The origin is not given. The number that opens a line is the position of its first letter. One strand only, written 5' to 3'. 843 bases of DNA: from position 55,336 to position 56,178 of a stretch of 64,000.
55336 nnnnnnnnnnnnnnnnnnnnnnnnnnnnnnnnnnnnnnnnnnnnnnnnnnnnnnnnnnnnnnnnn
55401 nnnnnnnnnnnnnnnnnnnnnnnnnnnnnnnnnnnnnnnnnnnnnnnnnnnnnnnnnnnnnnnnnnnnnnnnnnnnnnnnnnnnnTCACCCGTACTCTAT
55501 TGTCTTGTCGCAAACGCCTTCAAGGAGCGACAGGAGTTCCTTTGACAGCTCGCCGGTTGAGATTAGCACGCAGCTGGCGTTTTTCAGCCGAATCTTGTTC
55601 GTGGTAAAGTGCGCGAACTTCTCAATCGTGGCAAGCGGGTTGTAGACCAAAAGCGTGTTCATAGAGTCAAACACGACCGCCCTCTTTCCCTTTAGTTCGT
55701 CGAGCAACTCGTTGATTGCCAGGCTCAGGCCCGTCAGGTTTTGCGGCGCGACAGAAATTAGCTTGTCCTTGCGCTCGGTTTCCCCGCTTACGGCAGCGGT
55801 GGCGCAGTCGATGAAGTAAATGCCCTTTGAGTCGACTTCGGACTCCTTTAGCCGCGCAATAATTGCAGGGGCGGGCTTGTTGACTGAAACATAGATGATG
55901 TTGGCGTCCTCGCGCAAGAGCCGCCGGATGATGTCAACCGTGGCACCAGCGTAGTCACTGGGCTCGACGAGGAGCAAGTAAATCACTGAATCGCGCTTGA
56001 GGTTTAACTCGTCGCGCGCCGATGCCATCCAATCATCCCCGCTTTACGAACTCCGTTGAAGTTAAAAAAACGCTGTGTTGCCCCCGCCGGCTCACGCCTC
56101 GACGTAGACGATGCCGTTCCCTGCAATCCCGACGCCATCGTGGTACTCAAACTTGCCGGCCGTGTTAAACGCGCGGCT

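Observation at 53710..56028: KaiC-like ATPase facing a 7-TM membrane protein whose gene overlaps that of a P-loop-less RecA/KaiC-fold protein: a candidate membrane-associated signalling module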

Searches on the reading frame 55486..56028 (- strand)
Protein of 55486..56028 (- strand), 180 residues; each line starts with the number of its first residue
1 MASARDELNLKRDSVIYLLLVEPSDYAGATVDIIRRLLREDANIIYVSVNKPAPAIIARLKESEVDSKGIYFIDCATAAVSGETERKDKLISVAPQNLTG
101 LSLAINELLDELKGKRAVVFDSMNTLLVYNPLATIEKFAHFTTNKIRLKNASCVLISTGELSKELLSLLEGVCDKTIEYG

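Call 3: search_protein_families(library=pfam, proteins=[window:55486-56028:-], max_evalue=0.1)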
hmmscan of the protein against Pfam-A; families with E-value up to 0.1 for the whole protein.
window:55486-56028:- (180 aa): 5 families
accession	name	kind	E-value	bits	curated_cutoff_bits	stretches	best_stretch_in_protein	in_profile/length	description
PF24336.1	DUF7504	-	3.6e-14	54.1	27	1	19-178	4-178/179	Family of unknown function (DUF7504)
PF05763.18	DUF835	-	1.5e-05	25.2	33.1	1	83-156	54-118/136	Protein of unknown function (DUF835)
PF23365.1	DUF7090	-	2.1e-05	24.8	27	1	18-130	20-132/192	Family of unknown function (DUF7090)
PF06745.19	ATPase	-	0.0031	17.3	26.6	1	35-156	42-161/231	KaiC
PF10483.15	Elong_Iki1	-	0.044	13.7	22.5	1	33-138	33-113/292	Elongator subunit Iki1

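Call 4: search_protein_families(library=ncbifam, proteins=[window:55486-56028:-], max_evalue=0.1)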
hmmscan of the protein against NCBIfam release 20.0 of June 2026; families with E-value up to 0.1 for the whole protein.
window:55486-56028:- (180 aa): 1 family
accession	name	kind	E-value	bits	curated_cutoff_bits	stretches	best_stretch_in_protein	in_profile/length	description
TIGR03877.1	thermo_KaiC_1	hypoth_equivalog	0.014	14.8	307.25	1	65-132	79-145/238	KaiC domain-containing protein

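Call 13: find_homologous_proteins(query=window:55486-56028:-, max_evalue=0.001)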
Query window:55486-56028:- (180 aa): 8 proteins with E <= 0.001 among 239 candidates.
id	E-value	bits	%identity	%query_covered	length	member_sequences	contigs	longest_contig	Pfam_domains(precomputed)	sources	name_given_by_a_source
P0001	7.7e-108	375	100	100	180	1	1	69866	PF23365.2,PF05763.19,PF24336.2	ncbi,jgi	jgi:KaiC/GvpD/RAD55 family RecA-like ATPase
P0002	7.4e-95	333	85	100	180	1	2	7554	PF05763.19,PF24336.2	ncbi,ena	-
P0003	1.5e-75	271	72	100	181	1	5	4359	PF05763.19,PF24336.2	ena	-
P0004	1.0e-46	177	52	89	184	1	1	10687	PF24336.2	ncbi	-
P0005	7.1e-46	174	50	91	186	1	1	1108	PF24336.2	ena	-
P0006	1.1e-35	141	58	69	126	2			-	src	-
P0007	1.3e-21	95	36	90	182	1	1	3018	PF24336.2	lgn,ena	-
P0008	2.5e-17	81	36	98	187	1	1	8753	PF06745.20,PF05763.19,PF24336.2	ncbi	-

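Call 14: find_encoding_contigs(protein=P0002, flank=5000, max_places=3)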
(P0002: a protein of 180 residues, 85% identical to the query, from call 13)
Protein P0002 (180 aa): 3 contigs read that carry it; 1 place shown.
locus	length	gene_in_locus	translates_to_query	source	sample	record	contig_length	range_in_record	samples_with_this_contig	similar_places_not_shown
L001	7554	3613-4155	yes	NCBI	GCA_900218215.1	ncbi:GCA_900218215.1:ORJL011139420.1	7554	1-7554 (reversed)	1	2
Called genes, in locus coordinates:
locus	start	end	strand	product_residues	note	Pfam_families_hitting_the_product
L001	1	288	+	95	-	?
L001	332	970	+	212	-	-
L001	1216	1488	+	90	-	-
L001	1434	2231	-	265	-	PF23441:SDR (weak), PF00106:adh_short, PF01370:Epimerase (weak), PF08659:KR, PF13561:adh_short_C2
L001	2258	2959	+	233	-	-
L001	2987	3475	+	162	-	-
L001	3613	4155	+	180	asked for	PF24336:DUF7504, PF05763:DUF835 (weak)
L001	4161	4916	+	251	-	-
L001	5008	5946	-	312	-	PF13481:AAA_25 (weak), PF03796:DnaB_C (faint), PF06745:ATPase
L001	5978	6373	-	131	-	PF00581:Rhodanese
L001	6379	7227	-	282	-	PF21003:NucS_N, PF01939:NucS_C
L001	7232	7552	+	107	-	?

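Call 15: find_encoding_contigs(protein=P0004, flank=5000, max_places=3)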
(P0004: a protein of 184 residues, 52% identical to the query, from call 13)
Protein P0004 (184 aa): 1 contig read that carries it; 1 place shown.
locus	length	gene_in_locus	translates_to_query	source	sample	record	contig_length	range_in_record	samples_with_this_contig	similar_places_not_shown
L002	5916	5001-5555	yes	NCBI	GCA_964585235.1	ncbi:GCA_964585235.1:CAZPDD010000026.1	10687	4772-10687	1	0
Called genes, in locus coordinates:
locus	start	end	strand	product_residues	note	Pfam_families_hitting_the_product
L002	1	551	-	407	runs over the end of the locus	PF01266:DAO (faint), PF01494:FAD_binding_3, PF04820:Trp_halogenase (faint), PF22578:GGR_cat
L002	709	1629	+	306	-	PF03446:NAD_binding_2, PF00393:6PGD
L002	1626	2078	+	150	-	-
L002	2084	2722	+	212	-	PF04199:Cyclase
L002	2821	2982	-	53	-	PF23477:zf_Tbcl_2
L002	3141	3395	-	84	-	PF04193:PQ-loop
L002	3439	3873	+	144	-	-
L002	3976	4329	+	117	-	PF01625:PMSR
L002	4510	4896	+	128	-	PF13473:Cupredoxin_1, PF00116:COX2 (weak)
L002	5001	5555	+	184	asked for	PF24336:DUF7504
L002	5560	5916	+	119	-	?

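Call 16: find_encoding_contigs(protein=P0008, flank=5000, max_places=3)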
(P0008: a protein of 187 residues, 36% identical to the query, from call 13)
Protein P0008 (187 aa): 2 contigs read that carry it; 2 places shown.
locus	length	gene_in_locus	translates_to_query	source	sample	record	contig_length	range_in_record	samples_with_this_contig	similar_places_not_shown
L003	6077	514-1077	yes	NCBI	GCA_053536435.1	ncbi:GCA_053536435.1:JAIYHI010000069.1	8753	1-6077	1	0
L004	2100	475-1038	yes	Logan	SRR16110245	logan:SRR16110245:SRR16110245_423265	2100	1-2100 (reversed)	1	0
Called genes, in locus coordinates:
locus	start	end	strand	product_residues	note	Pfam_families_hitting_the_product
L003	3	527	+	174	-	?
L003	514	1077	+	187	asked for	PF05763:DUF835 (weak), PF06745:ATPase, PF24336:DUF7504 (weak)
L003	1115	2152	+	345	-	PF13481:AAA_25, PF03796:DnaB_C, PF06745:ATPase, PF07088:GvpD_P-loop (faint)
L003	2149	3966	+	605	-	-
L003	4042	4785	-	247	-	PF01757:Acyl_transf_3 (faint), PF07786:HGSNAT_cat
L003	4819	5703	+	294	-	PF00696:AA_kinase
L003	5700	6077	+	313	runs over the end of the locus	PF02729:OTCace_N, PF00185:OTCace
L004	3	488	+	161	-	?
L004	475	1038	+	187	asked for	PF05763:DUF835 (weak), PF06745:ATPase, PF24336:DUF7504 (weak)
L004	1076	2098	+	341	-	?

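Call 23: find_related_loci(query=A1, collection=genome_contigs, flank=6000)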
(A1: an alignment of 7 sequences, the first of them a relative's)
Query A1 (180 aa) in genome_contigs; peptide patterns used: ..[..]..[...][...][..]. (x = any residue, [..] = any of these).
62 stretches matched a pattern; 13 encode a relative of the query (tblastn E <= 1e-3); 13 distinct loci.
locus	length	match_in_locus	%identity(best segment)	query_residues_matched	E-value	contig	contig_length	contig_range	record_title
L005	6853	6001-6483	52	18-178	7e-54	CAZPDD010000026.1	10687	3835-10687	MAG TPA_asm: Candidatus Micrarchaeota archaeon isolate SRP193066_co2_431 genome assembly, contig: NODE_3227_length_10687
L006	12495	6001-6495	41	17-178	1e-41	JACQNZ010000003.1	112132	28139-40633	MAG: Candidatus Aenigmatarchaeota archaeon isolate NC_groundwater_1268_Ag_S-0.2um_49_229 S_p2_S4_coassembly_k141_1642492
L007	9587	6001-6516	35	11-180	6e-27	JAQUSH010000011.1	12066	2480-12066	MAG: Candidatus Aenigmatarchaeota archaeon isolate STD1_92 NODE_14273_length_12066_cov_2.743865_Sandtown_D1, whole genom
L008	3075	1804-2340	33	5-178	1e-26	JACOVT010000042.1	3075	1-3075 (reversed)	MAG: Candidatus Micrarchaeota archaeon isolate NC_groundwater_107_Ag_S-0.2um_55_27 S_p2_S4_170907_scaffold_1012399, whol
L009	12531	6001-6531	29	7-180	4e-26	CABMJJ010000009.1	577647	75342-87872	uncultured archaeon isolate LFW-283_2 genome assembly, contig: LFW2832_7, whole genome shotgun sequence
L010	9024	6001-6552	34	1-180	1e-25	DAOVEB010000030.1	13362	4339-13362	MAG TPA_asm: Candidatus Parvarchaeota archaeon isolate CSMAG_1072 CSMAG_1072_k141_456988_length_13362_cov_23.0000, whole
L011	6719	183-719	30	5-180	1e-25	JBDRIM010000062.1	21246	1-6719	MAG: Candidatus Micrarchaeota archaeon isolate MEGAHIT-group-1.587 k141_4158160, whole genome shotgun sequence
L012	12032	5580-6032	32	31-178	2e-24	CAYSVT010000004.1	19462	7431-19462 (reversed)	MAG TPA_asm: Candidatus Woesearchaeota archaeon isolate binchicken_co266_155 genome assembly, contig: NODE_4561_length_1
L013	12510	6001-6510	31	12-178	2e-23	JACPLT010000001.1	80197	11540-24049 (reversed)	MAG: Candidatus Pacearchaeota archaeon isolate NC_groundwater_528_Ag_S-0.1um_33_10 S35_SO-1_scaffold_92266, whole genome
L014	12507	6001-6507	32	12-177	2e-22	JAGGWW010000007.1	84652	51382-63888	MAG: Nanoarchaeota archaeon isolate AUK136 PB_MBMC_090_c_000000000035, whole genome shotgun sequence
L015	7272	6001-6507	34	16-180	4e-19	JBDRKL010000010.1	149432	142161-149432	MAG: archaeon isolate MEGAHIT-group-1.702 k141_8416097, whole genome shotgun sequence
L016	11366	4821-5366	29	1-180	9e-17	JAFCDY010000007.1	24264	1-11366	MAG: Candidatus Aenigmatarchaeota archaeon isolate Meg22_1012_Bin_181 Meg22_1012_Bin_181_scaffold_5028, whole genome sho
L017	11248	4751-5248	31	16-177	1e-12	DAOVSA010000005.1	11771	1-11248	MAG TPA_asm: Candidatus Altiarchaeota archaeon isolate CSMAG_1615 CSMAG_1615_k141_2220339_length_11771_cov_50.6517, whol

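Call 27: search_protein_families(library=pfam, proteins=[L003:2149-3966:+, L013:6559-8019:+, L013:5156-5977:+, L014:6527-7243:+, L015:4929-5927:+], max_evalue=1)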
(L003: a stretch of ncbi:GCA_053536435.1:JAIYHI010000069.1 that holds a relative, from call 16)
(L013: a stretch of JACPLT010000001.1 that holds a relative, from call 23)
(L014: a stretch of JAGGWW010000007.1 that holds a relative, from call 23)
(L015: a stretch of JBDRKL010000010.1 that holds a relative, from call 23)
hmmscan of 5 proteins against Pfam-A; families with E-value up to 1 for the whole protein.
L003:2149-3966:+ (605 aa): 8 families
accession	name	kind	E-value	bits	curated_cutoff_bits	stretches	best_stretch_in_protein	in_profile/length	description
PF19077.6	Big_13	-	0.00017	22.4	27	1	244-299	41-95/102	Bacterial Ig-like domain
PF13115.11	YtkA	-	0.0033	18.5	25.9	1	311-376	6-75/85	YtkA-like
PF17957.7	Big_7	-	0.009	17.1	24.1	0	104-127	2-26/70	Bacterial Ig domain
PF24421.1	Ig_J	-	0.027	15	29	0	278-298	75-95/104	Tip attachment protein J, Ig-like domain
PF04572.17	Gb3_synth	-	0.046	14.3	22.3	0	510-560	64-115/131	Alpha 1,4-glycosyltransferase conserved region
PF23861.1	Ribophorin_II_2nd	-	0.075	13.7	23.4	1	149-194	46-90/105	Ribophorin II second domain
PF07495.19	Y_Y_Y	-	0.13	12.6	26.6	1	173-198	29-54/65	Y_Y_Y domain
PF01956.21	EMC3_TMCO1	-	0.37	11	27.1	1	524-601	10-84/169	Integral membrane protein EMC3/TMCO1-like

L013:6559-8019:+ (486 aa): 12 families
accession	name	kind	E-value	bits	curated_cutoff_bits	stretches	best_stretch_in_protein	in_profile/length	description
PF06745.19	ATPase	-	5.7e-53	180.1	26.6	1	247-480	1-230/231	KaiC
PF01814.28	Hemerythrin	-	2e-11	44.9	25.3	1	55-177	4-125/127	Hemerythrin HHE cation binding domain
PF07088.17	GvpD_P-loop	-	3.7e-07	30.6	24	1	265-441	10-175/189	GvpD gas vesicle protein, P-loop domain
PF03796.21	DnaB_C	-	0.0002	21.3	27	1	247-361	2-112/255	DnaB-like helicase C terminal domain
PF13481.12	AAA_25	-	0.002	18.3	27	1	256-411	24-187/195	AAA domain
PF25199.1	nSTAND_NTPase5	-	0.023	15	34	1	267-305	43-82/145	Novel STAND NTPase 5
PF00154.27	RecA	-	0.041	13.8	27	1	246-307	32-94/262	recA bacterial DNA recombination protein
PF13173.12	AAA_14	-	0.044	14.2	27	1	268-313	5-49/129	AAA domain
PF05729.18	NACHT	-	0.052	13.8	26.7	1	268-399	3-115/167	NACHT domain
PF00437.27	T2SSE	-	0.056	12.5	24.9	1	266-312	143-187/370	Type II/IV secretion system protein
PF12775.13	AAA_7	-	0.1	12.6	25.8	1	257-302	25-70/181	P-loop containing dynein motor region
PF00270.35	DEAD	-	0.11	12.6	26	1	264-299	13-51/167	DEAD/DEAH box helicase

L013:5156-5977:+ (273 aa): 5 families
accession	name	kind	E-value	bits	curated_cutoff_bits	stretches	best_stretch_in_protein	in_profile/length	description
PF00672.30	HAMP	-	7.4e-10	39.5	25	1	203-250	5-49/53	HAMP domain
PF05814.16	Ac76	-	0.016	15.7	22.5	1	5-39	22-56/83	Orf76 (Ac76)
PF18947.5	HAMP_2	-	0.077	13.4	24.3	1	204-246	20-62/67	HAMP domain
PF23360.2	BBS7_GAE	-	0.1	13.1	28.1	1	20-55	2-37/109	BBS7 GAE domain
PF01529.25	DHHC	-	0.44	11.1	28.7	0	168-214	81-127/133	DHHC palmitoyltransferase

L014:6527-7243:+ (238 aa): 21 families
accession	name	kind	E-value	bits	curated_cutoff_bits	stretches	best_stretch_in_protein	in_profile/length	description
PF06745.19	ATPase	-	9.6e-36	123.7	26.6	1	7-222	2-227/231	KaiC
PF03796.21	DnaB_C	-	6.5e-06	26.1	27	1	8-99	4-94/255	DnaB-like helicase C terminal domain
PF00154.27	RecA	-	5.9e-05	23.1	27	1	10-126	37-141/262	recA bacterial DNA recombination protein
PF13481.12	AAA_25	-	0.00016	21.8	27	1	10-163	19-192/195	AAA domain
PF05625.17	PAXNEB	-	0.00044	19.8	28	1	9-64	22-78/366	PAXNEB protein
PF12775.13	AAA_7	-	0.00046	20.2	25.8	1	24-93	33-100/181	P-loop containing dynein motor region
PF20720.3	nSTAND3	-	0.0011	19.1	27.2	1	21-68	14-61/155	Novel STAND NTPase 3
PF13479.12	AAA_24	-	0.0013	19.1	27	1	28-134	6-83/195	AAA domain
PF04851.21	ResIII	-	0.0016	18.8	22.5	1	18-165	20-138/164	Type III restriction enzyme, res subunit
PF07088.17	GvpD_P-loop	-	0.0029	18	24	1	28-101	14-84/189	GvpD gas vesicle protein, P-loop domain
PF09848.15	SLFN-g3_helicase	-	0.004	16.9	24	1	27-94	4-69/354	Schlafen group 3, DNA/RNA helicase domain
PF01695.23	IstB_IS21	-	0.016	15.1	24.1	1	28-61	96-129/238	IstB-like ATP binding protein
PF02562.22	PhoH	-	0.022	14.7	27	1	21-54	16-49/205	PhoH-like protein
PF08423.17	Rad51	-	0.031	14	22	1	9-43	11-45/244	Rad51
PF24883.2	NPHP3_N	-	0.032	14.9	24.8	1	24-61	22-59/164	Nephrocystin 3, N-terminal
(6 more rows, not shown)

L015:4929-5927:+ (332 aa): 18 families
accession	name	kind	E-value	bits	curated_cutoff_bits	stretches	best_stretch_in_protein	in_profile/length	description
PF06745.19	ATPase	-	3.9e-48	164.3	26.6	1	95-315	1-229/231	KaiC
PF13481.12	AAA_25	-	2.7e-05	24.3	27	1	107-218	26-158/195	AAA domain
PF10236.15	DAP3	-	0.00058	19.6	23.1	1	112-158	21-65/311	Mitochondrial ribosomal death-associated protein 3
PF20720.3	nSTAND3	-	0.0012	18.9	27.2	1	111-152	14-56/155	Novel STAND NTPase 3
PF25199.1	nSTAND_NTPase5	-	0.0014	18.9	34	1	107-142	34-68/145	Novel STAND NTPase 5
PF00437.27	T2SSE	-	0.0018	17.5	24.9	1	113-164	141-190/370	Type II/IV secretion system protein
PF13191.12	AAA_16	-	0.0021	19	32.6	1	114-135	24-45/167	AAA ATPase domain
PF09848.15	SLFN-g3_helicase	-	0.0029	17.4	24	1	115-138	2-25/354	Schlafen group 3, DNA/RNA helicase domain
PF12775.13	AAA_7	-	0.04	13.9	25.8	1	105-135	24-54/181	P-loop containing dynein motor region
PF01057.23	Parvo_NS1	-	0.041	13.3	20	1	108-130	107-129/271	Parvovirus non-structural protein NS1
PF13521.12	AAA_28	-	0.042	14.5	27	1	117-170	2-48/164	AAA domain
PF13555.12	AAA_29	-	0.053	13.7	27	1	112-131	20-39/61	P-loop containing region of AAA domain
PF03796.21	DnaB_C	-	0.072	12.9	27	1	95-157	2-63/255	DnaB-like helicase C terminal domain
PF13245.12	AAA_19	-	0.12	12.9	25.1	1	112-135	9-32/134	AAA domain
PF14417.12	MEDS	-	0.12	12.6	29.8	1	133-233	19-124/161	MEDS: MEthanogen/methylotroph, DcmR Sensory domain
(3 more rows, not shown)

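Call 34: find_related_loci(query=A2, collection=metagenome_contigs, flank=5000)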
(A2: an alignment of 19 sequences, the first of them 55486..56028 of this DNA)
Query A2 (180 aa) in metagenome_contigs; peptide patterns used: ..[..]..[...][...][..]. (x = any residue, [..] = any of these).
113 stretches matched a pattern; 15 encode a relative of the query (tblastn E <= 1e-3); 15 distinct loci.
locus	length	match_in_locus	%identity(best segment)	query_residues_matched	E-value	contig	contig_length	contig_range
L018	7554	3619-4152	85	3-180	1e-103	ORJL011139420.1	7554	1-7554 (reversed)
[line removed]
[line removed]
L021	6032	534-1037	33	13-177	1e-23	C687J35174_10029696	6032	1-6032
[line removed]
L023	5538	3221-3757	31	8-178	1e-23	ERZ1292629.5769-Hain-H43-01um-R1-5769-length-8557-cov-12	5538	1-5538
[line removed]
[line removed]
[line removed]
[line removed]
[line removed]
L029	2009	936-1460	31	7-178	2e-20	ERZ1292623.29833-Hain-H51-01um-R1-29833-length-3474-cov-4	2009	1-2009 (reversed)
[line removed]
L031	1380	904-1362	30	7-157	1e-17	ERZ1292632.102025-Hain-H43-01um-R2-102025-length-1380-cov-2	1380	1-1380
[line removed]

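Call 35: predict_structure(alignment_id=A1)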
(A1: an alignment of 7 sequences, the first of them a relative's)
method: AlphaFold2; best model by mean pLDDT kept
length: 180 residues; sequences in the alignment: 7
mean_pLDDT: 86.5   pTM: 0.84
mean pLDDT of the five models: 86.5, 85.8, 84.7, 80.7, 77.8
residues with pLDDT >= 90: 91; 70-90: 75; 50-70: 11; < 50: 3
segments of 3 or more residues with pLDDT < 50: 1-3
pLDDT, mean of each block of 10 residues (from residue 1): 52 81 87 89 92 91 88 91 82 92 94 91 85 91 92 88 87 86
secondary structure, 60 per line:
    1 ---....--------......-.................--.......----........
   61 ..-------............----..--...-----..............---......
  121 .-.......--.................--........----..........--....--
elements in order: H4-7 E16-21 H23-39 E42-48 H53-62 E70-74 H75-81 E90-92 H98-111 E115-121 H123-129 H132-148 E151-158 H163-172 E175-178

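Call 41: fold_search(model_id=the predicted structure, library=pdb)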
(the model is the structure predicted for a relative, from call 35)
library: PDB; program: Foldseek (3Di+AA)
matches with E <= 10: 1865; with E <= 0.001: 363
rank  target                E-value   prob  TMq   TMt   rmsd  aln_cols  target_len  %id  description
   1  2w0m                  6.2e-08  1.00  0.67  0.56   3.2       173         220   21  Crystal Structure of sso2452 from Sulfolobus solfataricus P2 (released 2009-05-19)
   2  2dr3_E                1.8e-07  1.00  0.77  0.60   2.5       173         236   16  Crystal Structure of RecA superfamily ATPase PH0284 from Pyrococcus horikoshii OT3 (released 2006-12-06)
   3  4yds                  2.7e-07  1.00  0.59  0.49   7.0       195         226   11  FlaH from Sulfolobus acidocaldarius with ATP and Mg-Ion (released 2015-11-11)
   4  2dr3_F                3.2e-07  1.00  0.76  0.59   2.7       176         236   16  Crystal Structure of RecA superfamily ATPase PH0284 from Pyrococcus horikoshii OT3 (released 2006-12-06)
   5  8zn5_B                1.6e-06  1.00  0.67  0.29   3.4       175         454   13  Crystal Structure of Designed Clock Protein KaiC (released 2025-04-16)
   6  4tlc_F                1.9e-06  1.00  0.62  0.52   6.1       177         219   15  Crystal structure of N-terminal C1 domain of KaiC (released 2015-07-01)
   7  2dr3_B                2.0e-06  1.00  0.74  0.57   2.9       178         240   17  Crystal Structure of RecA superfamily ATPase PH0284 from Pyrococcus horikoshii OT3 (released 2006-12-06)
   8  7dy2_I                2.4e-06  1.00  0.62  0.26   6.5       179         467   13  Crystal Structure of Cyanobacterial Circadian Clock Protein KaiC (released 2022-04-27)
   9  2dr3_A                2.7e-06  1.00  0.75  0.59   2.8       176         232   17  Crystal Structure of RecA superfamily ATPase PH0284 from Pyrococcus horikoshii OT3 (released 2006-12-06)
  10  2dr3_D                4.2e-06  1.00  0.75  0.57   2.7       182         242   17  Crystal Structure of RecA superfamily ATPase PH0284 from Pyrococcus horikoshii OT3 (released 2006-12-06)
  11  5yz8_F                4.2e-06  1.00  0.61  0.51   6.3       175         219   16  Crystal Structure of N-terminal C1 domain of KaiC (released 2019-01-30)
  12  2dr3_C                5.1e-06  1.00  0.75  0.59   2.6       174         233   16  Crystal Structure of RecA superfamily ATPase PH0284 from Pyrococcus horikoshii OT3 (released 2006-12-06)
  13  7dyi_A                5.1e-06  1.00  0.61  0.26   6.4       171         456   13  Crystal Structure of Cyanobacterial Circadian Clock Protein KaiC (released 2022-04-27)
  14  7wdc_B                5.7e-06  1.00  0.62  0.27   6.0       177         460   16  Crystal Structure of Cyanobacterial Circadian Clock Protein KaiC (released 2022-07-20)
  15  4tlc_B                6.9e-06  1.00  0.63  0.51   6.2       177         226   14  Crystal structure of N-terminal C1 domain of KaiC (released 2015-07-01)
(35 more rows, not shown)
